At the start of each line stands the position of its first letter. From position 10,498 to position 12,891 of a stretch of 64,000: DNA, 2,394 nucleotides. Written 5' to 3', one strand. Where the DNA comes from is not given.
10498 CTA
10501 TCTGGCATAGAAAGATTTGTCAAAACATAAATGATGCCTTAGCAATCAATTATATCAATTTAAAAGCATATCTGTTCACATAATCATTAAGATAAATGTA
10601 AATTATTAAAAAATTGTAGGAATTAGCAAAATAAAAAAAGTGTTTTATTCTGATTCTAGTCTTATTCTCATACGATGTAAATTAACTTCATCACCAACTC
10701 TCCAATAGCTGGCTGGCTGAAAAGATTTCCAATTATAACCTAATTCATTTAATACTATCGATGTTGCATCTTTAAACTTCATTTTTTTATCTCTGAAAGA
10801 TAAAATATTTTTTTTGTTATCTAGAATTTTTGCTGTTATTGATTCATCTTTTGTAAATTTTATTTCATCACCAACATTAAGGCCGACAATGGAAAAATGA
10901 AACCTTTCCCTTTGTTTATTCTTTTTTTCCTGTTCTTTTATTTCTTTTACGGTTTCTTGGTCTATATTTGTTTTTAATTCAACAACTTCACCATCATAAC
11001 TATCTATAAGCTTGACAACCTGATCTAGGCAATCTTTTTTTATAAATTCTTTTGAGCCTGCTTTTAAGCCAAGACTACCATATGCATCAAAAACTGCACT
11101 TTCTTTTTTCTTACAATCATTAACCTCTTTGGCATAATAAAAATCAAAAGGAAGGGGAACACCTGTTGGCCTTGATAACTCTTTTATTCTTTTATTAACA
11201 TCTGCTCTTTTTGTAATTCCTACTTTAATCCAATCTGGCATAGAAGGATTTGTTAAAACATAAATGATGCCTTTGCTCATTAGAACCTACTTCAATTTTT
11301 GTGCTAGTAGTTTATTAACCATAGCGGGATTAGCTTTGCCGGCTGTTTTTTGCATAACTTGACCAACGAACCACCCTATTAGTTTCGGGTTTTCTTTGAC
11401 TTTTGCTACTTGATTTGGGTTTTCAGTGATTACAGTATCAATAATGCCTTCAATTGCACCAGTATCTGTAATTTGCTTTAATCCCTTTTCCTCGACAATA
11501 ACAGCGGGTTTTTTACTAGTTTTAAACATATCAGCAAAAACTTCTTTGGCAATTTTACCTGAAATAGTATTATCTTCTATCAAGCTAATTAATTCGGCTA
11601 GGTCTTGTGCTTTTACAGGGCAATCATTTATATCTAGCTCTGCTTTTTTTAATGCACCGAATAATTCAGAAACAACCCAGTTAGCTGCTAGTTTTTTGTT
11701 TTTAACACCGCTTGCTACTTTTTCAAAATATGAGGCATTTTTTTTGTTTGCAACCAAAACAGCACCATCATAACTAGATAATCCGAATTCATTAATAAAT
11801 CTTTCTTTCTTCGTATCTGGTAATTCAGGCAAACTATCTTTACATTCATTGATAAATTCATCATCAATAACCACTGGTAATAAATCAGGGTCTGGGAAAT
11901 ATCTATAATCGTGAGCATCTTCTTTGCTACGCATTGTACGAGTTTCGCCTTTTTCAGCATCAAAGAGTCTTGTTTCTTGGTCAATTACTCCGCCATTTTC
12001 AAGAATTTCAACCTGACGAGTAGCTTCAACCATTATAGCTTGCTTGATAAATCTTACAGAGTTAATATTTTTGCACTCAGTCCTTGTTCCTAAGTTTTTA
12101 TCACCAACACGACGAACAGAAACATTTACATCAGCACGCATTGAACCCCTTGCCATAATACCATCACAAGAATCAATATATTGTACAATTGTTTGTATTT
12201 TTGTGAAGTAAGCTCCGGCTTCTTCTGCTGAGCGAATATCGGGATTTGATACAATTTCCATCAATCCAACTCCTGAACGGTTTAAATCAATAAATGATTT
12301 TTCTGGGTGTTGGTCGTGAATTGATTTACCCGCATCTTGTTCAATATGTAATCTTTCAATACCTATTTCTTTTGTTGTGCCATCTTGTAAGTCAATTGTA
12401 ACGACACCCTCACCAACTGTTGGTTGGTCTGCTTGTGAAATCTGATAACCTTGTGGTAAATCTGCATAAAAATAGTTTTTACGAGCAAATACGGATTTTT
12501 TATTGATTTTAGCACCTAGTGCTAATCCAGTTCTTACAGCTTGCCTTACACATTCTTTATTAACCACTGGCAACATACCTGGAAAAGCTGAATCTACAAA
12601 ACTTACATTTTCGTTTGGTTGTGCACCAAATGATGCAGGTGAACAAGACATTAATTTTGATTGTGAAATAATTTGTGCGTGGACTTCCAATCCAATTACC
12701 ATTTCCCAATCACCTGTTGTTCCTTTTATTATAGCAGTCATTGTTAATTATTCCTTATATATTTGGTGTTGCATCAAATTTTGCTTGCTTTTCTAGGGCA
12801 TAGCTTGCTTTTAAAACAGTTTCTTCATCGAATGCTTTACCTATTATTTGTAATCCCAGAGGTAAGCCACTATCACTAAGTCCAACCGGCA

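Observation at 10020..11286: Small accessory islet wedged between tRNA-Glu and gatB in an otherwise housekeeping-only region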

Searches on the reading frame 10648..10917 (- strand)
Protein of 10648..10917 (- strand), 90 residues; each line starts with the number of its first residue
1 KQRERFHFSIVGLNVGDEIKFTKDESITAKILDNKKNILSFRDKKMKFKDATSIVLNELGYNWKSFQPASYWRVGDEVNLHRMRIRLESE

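Call 84: search_solved_structures(query=A6, max_evalue=10, show_alignments=2)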
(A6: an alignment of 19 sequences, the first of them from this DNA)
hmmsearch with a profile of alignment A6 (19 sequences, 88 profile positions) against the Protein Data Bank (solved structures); distinct sequences matched with E-value up to 10: 9.
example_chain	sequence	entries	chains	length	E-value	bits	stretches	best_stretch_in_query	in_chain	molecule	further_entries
3ea3_A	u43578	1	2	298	0.85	12.6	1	14-54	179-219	1-phosphatidylinositol phosphodiesterase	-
2or2_A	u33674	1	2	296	0.87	12.6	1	14-54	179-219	1-phosphatidylinositol phosphodiesterase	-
3ea1_A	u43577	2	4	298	0.87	12.6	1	14-54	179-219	1-phosphatidylinositol phosphodiesterase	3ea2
1t6m_A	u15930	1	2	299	0.89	12.6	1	14-54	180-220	1-phosphatidylinositol phosphodiesterase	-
1k3b_C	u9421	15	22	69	0.92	12.5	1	46-73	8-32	dipeptydil-peptidase I heavy chain | Dipeptidyl-peptidase 1 | DIPEPTIDYL PEPTIDASE 1 LIGHT CHAIN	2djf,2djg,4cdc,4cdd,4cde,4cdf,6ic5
4oel_B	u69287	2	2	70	0.94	12.5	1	46-73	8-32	Dipeptidyl peptidase 1 Light chain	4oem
6vci_C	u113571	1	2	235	1.5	11.8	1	9-54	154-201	Lipophilic envelope-spanning tunnel protein LetB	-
6o5e_A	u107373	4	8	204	2.2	11.3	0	49-78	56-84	Vitronectin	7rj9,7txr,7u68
9v95_A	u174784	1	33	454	9.1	9.3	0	10-34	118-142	Flagellin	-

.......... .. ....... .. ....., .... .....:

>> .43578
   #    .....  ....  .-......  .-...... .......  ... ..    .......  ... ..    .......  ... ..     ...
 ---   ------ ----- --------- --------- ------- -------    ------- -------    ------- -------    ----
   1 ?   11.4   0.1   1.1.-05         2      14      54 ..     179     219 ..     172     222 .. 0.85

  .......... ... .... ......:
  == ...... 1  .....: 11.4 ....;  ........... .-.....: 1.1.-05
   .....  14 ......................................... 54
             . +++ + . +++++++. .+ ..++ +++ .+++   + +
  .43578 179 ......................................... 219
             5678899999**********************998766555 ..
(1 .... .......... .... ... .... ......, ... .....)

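Call 85: search_protein_families(library=pfam, alignment_id=A6, max_evalue=10)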
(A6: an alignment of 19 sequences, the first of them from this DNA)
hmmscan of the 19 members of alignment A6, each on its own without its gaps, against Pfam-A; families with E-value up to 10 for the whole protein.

A. member 1, seq(90 aa): 0 families

B. families by the number of members that match (of 19 scanned): 9 families
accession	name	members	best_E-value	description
PF22552.1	TY-Chap3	4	0.0067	T3SS (YopN, CesT) and YbjN peptide-binding chaperone 3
PF18755.6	RAMA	3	0.00032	Restriction Enzyme Adenine Methylase Associated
PF04014.23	MazE_antitoxin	3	0.0085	Antidote-toxin recognition MazE, bacterial antitoxin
PF17517.7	IgGFc_binding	1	0.15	IgGFc binding protein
PF24123.1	Myosin_VII_N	1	0.15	Myosin VII N-terminal beta barrel domain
PF21275.2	Thi_PPkinase_C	1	0.19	Thiamin pyrophosphokinase, substrate-binding domain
PF21487.2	Tas3_C-hel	1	0.19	Tas3, C-terminal helical domains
PF04023.20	FeoA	1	0.2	FeoA domain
PF06832.18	BiPBP_C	1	0.21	Penicillin-Binding Protein C-terminus Family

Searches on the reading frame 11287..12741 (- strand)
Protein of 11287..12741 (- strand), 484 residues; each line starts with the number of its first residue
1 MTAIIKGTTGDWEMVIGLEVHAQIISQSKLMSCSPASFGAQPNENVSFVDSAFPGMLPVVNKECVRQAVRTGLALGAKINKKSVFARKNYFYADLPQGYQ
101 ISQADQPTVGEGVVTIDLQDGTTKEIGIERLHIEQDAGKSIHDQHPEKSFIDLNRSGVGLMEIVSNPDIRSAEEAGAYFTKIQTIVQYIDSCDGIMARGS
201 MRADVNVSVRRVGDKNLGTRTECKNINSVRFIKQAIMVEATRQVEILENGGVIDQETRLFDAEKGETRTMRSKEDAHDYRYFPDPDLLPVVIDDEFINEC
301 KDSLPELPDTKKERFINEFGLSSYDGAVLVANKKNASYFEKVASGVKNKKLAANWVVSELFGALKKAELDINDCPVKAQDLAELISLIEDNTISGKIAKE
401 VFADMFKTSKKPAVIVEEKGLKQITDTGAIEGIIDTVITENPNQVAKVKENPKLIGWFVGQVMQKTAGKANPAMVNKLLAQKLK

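Call 8: find_related_loci(query=window:11287-12741:-, collection=genome_contigs, flank=6000)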
Query window:11287-12741:- (484 aa) in genome_contigs; peptide patterns used: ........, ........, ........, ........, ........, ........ (x = any residue, [..] = any of these).
599 stretches matched a pattern (row limit reached: there are more); 518 encode a relative of the query (tblastn E <= 1e-3); the best 80 are kept; 80 distinct loci.
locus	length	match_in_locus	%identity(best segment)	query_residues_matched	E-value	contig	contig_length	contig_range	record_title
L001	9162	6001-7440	84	1-480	0e+0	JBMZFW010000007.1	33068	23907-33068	MAG: Alphaproteobacteria bacterium isolate ME_XS_2301_6_bin_53 ME_XS_2301_6_bin_53_6, whole genome shotgun sequence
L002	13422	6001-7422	79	3-477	0e+0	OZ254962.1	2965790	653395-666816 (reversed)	MAG: Alphaproteobacteria bacterium isolate 6a02c240-982f-4e10-8450-1c361b460545 genome assembly, chromosome: 1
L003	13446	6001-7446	65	1-483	0e+0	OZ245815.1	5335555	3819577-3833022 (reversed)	MAG: Alphaproteobacteria bacterium isolate 7f0d7cf2-30dd-46ca-8880-9cb867015a81 genome assembly, chromosome: 1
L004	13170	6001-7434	65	4-483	0e+0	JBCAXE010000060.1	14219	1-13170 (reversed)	MAG: Pseudomonadota bacterium isolate J06555_11 NODE_60_length_14219_cov_6.195022, whole genome shotgun sequence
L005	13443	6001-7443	66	3-484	0e+0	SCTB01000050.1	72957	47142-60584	MAG: Alphaproteobacteria bacterium isolate FW300_bin.31 FW300_bin.31-48468, whole genome shotgun sequence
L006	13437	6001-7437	63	3-483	0e+0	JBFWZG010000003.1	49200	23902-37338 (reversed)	MAG: Reyranellaceae bacterium isolate CA_2019_TPBS_182 NODE_4395_length_49200_cov_10.219571_TPBS, whole genome shotgun s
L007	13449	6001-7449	65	1-484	0e+0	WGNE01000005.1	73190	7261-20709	MAG: Alphaproteobacteria bacterium isolate RI_263 c_000000143320, whole genome shotgun sequence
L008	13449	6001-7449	65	1-483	0e+0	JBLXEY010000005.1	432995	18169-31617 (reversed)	MAG: Rhodospirillales bacterium isolate ET02-02 T02maxbin_out.002RE.5K@5, whole genome shotgun sequence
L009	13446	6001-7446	64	1-483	0e+0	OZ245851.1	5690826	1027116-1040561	MAG: Alphaproteobacteria bacterium isolate f9579e00-a57b-4436-9f3a-59dce60a56f0 genome assembly, chromosome: 1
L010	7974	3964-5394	65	5-483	0e+0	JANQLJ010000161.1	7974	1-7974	MAG: Alphaproteobacteria bacterium isolate PL25a_bin.56 k99_1594092, whole genome shotgun sequence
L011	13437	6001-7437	63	3-483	0e+0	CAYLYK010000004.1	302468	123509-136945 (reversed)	MAG TPA_asm: uncultured Hyphomicrobiales bacterium isolate binchicken_co199_94 genome assembly, contig: NODE_26_length_3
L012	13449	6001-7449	64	1-484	0e+0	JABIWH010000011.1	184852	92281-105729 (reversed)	MAG: Rhodospirillaceae bacterium isolate SI072_bin90 k141_2948821, whole genome shotgun sequence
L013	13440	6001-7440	65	4-483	0e+0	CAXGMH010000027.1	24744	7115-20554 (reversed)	MAG TPA_asm: uncultured Alphaproteobacteria bacterium isolate ERR594289_concoct_115 genome assembly, contig: ERZ6778252.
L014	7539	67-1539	64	4-483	0e+0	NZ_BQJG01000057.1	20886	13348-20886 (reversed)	MAG: Hyphococcus sp. isolate DHS20C04 sequence057, whole genome shotgun sequence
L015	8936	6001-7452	64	1-484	0e+0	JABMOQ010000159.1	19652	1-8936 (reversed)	MAG: Rhodospirillaceae bacterium isolate bin.380 k141_4802348, whole genome shotgun sequence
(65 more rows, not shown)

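Call 26: search_protein_families(library=padloc, proteins=[L002:8051-8707:+, L002:8737-10230:+], max_evalue=0.1)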
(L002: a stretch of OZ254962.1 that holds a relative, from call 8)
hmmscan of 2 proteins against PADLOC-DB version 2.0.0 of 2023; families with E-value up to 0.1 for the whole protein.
L002:8051-8707:+ (218 aa): 7 families
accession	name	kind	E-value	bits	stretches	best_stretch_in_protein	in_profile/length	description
PDLC05041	PDC-S57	-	3.5e-66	220.8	1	1-209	1-206/212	-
PDLC05043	PDC-S57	-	7e-41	138.2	1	4-210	3-217/221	-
PDLC05042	PDC-S57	-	3.7e-16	57.5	1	5-170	7-179/245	-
PDLC05040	PDC-S57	-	1.2e-10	39.6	1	4-121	2-118/229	-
PDLC03977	PD-Lambda-1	-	1.1e-09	35.8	1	5-124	355-478/496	-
PDLC03976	PD-Lambda-1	-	4.2e-08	30.5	1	5-123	356-478/491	-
PDLC03216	MTase_II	-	0.0016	15.5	1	107-202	259-350/364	Type II methyltransferase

L002:8737-10230:+ (497 aa): 76 families (the best 25 are shown)
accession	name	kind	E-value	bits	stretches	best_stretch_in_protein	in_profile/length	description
PDLC03335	MTase_II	-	1.3e-120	401.9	1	10-492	75-571/607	Type II methyltransferase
PDLC03604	REase_MTase_IIG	-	7.1e-54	181.2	1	128-490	532-930/1011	Type IIG restriction enzyme-methyltransferase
PDLC03315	MTase_II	-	3.8e-46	155.9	1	10-490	13-472/502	Type II methyltransferase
PDLC03313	MTase_II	-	3.2e-39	132.9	1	9-268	17-282/563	Type II methyltransferase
PDLC03226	MTase_II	-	5.3e-39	132.3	2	9-244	11-239/579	Type II methyltransferase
PDLC03629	REase_MTase_IIG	-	1.8e-31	106.8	1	129-420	569-889/1182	Type IIG restriction enzyme-methyltransferase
PDLC03612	REase_MTase_IIG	-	2.3e-26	90.3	1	127-343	803-1035/1247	Type IIG restriction enzyme-methyltransferase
PDLC03348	MTase_II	-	2.8e-25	86.9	1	12-238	218-450/727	Type II methyltransferase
PDLC03338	MTase_II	-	5.4e-25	86.2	1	14-247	129-358/604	Type II methyltransferase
PDLC03267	MTase_II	-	1.2e-21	75.3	1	5-255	4-235/539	Type II methyltransferase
PDLC04134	mad2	-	4e-21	73.4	1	13-241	269-447/492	mads_2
PDLC03630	REase_MTase_IIG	-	2.3e-20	70.1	3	129-247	604-736/1100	Type IIG restriction enzyme-methyltransferase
PDLC03248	MTase_II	-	1e-19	68.7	1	15-311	10-271/521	Type II methyltransferase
PDLC03245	MTase_II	-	5.9e-18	62.7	1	75-250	108-280/577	Type II methyltransferase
PDLC03282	MTase_II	-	1.7e-17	61.8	2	94-246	47-193/386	Type II methyltransferase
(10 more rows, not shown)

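Call 28: search_protein_families(library=ncbifam, proteins=[L002:8051-8707:+, L002:8737-10230:+], max_evalue=0.1)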
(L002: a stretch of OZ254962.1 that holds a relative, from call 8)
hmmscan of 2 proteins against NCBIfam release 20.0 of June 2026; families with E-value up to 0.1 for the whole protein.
L002:8051-8707:+ (218 aa): 0 families

L002:8737-10230:+ (497 aa): 13 families
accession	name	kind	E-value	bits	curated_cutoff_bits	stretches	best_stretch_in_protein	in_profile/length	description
TIGR02987.1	met_A_Alw26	exception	2.6e-20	72.7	353.5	2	14-145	3-127/523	Alw26I/Eco31I/Esp3I family type II restriction adenine-specific DNA-methyltransferase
NF033452.1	BREX_1_MTaseX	exception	1e-14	53.4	500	1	128-252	505-630/1210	BREX-1 system adenine-specific DNA-methyltransferase PglX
NF033451.1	BREX_2_MTaseX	equivalog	3.4e-13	48.3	400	2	128-241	356-471/1185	BREX-2 system adenine-specific DNA-methyltransferase PglX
NF033455.1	BREX_6_MTaseX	exception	1.8e-09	35.7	900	1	129-250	553-671/1319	BREX-6 system adenine-specific DNA-methyltransferase PglX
TIGR03534.1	RF_mod_PrmC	equivalog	2.1e-07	30.7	199.1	1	43-185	92-214/253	peptide chain release factor N(5)-glutamine methyltransferase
NF033454.1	BREX_5_MTaseX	exception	3.4e-07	28.2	900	1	124-241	496-609/1404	BREX-5 system adenine-specific DNA-methyltransferase PglX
TIGR00497.1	hsdM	equivalog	3.7e-06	25.9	242.75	1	42-257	225-435/515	type I restriction-modification system subunit M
NF047738.1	antiphage_MADS2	equivalog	0.0031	15.9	720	1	15-69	311-361/654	methylation-associated defense system DNA methyltransferase MAD2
TIGR00536.1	hemK_fam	subfamily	0.0069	15.5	115.5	1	112-148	171-200/286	HemK family protein methyltransferase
NF002421.0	PRK01544.1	equivalog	0.019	13.7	567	1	93-144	171-220/524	bifunctional peptide chain release factor N(5)-glutamine methyltransferase PrmC/tRNA (guanosine(46)-N7)-methyltransferase TrmB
NF011529.0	PRK14968.1-3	equivalog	0.027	13.9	162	0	72-189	54-155/198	putative methyltransferase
NF008748.0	PRK11783.1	equivalog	0.034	12.4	466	1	71-141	255-316/704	bifunctional 23S rRNA (guanine(2069)-N(7))-methyltransferase RlmK/23S rRNA (guanine(2445)-N(2))-methyltransferase RlmL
TIGR01177.1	TIGR01177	hypoth_equivalog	0.084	12.2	316.55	0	77-157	207-276/330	TIGR01177 family methyltransferase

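Call 48: search_protein_families(library=pfam, proteins=[L002:7534-8031:+], max_evalue=0.001)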
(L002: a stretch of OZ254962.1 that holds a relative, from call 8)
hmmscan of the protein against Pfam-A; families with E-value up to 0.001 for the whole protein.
L002:7534-8031:+ (165 aa): 1 family
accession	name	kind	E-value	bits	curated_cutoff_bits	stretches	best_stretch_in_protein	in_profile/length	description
PF02664.20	LuxS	-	8.7e-51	172.1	27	1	8-150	1-151/154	S-Ribosylhomocysteinase (LuxS)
